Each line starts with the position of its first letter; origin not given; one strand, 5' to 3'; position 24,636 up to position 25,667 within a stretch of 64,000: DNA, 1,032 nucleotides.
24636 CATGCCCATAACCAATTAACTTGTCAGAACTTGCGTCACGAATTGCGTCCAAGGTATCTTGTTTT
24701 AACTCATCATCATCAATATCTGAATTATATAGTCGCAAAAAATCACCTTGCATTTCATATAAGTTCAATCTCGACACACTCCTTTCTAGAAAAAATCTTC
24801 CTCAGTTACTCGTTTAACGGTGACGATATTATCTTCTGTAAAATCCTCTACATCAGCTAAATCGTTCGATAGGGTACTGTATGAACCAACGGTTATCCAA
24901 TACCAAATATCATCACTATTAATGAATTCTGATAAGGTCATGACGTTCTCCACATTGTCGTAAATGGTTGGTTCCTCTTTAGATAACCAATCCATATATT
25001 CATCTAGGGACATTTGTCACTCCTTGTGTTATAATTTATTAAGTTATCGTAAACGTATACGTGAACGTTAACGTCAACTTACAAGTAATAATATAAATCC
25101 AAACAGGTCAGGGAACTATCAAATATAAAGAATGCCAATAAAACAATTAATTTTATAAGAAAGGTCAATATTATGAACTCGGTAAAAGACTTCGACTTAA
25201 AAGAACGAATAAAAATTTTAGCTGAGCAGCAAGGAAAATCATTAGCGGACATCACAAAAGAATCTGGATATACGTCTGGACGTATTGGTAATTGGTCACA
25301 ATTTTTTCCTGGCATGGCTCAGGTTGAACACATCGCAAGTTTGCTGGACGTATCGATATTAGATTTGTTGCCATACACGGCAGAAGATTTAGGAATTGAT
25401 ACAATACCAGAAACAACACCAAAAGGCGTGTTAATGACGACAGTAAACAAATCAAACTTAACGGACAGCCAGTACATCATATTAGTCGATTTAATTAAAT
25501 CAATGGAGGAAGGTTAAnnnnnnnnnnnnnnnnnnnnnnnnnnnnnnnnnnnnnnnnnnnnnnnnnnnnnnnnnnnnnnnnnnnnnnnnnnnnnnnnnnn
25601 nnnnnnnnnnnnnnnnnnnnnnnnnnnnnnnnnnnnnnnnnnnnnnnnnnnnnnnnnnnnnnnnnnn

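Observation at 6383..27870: Recurrent intergenic arrays of ACGTWW hexamers (interleaved palindromes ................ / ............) at five or more sites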

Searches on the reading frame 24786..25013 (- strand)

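Call 10: search_protein_families(library=pfam, proteins=[window:24786-25013:-], max_evalue=0.01)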
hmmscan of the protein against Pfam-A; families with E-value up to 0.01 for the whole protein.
window:24786-25013:- (75 aa): 0 families

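Call 36: search_protein_families(library=pfam, proteins=[window:24786-25013:-], max_evalue=10)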
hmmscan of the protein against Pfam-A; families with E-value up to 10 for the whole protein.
window:24786-25013:- (75 aa): 0 families

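Call 84: search_protein_families(library=phrogs, proteins=[window:24786-25010:-], max_evalue=0.1)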
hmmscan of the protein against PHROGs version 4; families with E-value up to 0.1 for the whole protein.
window:24786-25010:- (74 aa): 1 family
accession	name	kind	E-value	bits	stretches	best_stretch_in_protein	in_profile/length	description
phrog_33816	-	unknown function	0.046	14.8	0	42-70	28-53/72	-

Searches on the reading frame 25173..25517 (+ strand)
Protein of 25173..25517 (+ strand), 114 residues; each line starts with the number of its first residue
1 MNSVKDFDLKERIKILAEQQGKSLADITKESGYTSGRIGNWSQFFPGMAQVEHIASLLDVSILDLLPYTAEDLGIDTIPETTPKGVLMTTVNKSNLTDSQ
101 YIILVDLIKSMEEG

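Call 10: search_protein_families(library=pfam, proteins=[window:25173-25517:+], max_evalue=0.01)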
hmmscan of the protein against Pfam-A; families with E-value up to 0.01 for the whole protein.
window:25173-25517:+ (114 aa): 0 families

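Call 35: search_solved_structures(query=window:25173-25517:+, max_evalue=10)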
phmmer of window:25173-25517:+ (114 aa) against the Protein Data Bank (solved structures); distinct sequences matched with E-value up to 10: 4.
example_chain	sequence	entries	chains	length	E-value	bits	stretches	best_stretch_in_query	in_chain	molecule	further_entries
5tn0_A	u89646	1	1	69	0.26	14.8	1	11-67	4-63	HTH-type transcriptional regulator SinR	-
3qq6_A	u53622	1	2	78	0.3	14.6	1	10-67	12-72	HTH-type transcriptional regulator sinR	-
1b0n_A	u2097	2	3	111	0.36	14.4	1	11-69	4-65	PROTEIN (SINR PROTEIN) | HTH-TYPE TRANSCRIPTIONAL REGULATOR SINR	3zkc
2jhe_A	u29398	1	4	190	1.3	12.6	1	42-91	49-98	TRANSCRIPTION REGULATOR TYRR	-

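Call 36: search_protein_families(library=pfam, proteins=[window:25173-25517:+], max_evalue=10)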
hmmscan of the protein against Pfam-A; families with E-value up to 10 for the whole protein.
window:25173-25517:+ (114 aa): 1 family
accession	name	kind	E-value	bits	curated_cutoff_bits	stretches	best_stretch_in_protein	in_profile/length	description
PF07878.17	RHH_5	-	0.1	12.8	26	1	8-25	11-28/43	CopG-like RHH_1 or ribbon-helix-helix domain, RHH_5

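Call 68: search_protein_families(library=ncbifam, proteins=[window:25173-25514:+], max_evalue=1)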
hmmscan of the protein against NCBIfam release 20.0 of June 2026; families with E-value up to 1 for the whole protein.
window:25173-25514:+ (114 aa): 0 families

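Call 84: search_protein_families(library=phrogs, proteins=[window:25173-25514:+], max_evalue=0.1)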
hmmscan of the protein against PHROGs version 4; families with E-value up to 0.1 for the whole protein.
window:25173-25514:+ (114 aa): 6 families
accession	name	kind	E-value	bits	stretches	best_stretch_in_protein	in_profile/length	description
phrog_8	-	transcription regulation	4.7e-07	30.6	1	4-76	72-146/346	transcriptional regulator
phrog_4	-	transcription regulation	0.00075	19.6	1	7-75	135-201/400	transcriptional repressor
phrog_12566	-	unknown function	0.0077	17.5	1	6-62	45-98/133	-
phrog_12831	-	transcription regulation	0.027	15.4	1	15-112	12-115/151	transcriptional repressor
phrog_3037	-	transcription regulation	0.028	15.2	1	9-62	18-71/189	transcriptional repressor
phrog_18248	-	transcription regulation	0.04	14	1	10-62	4-56/264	transcriptional regulator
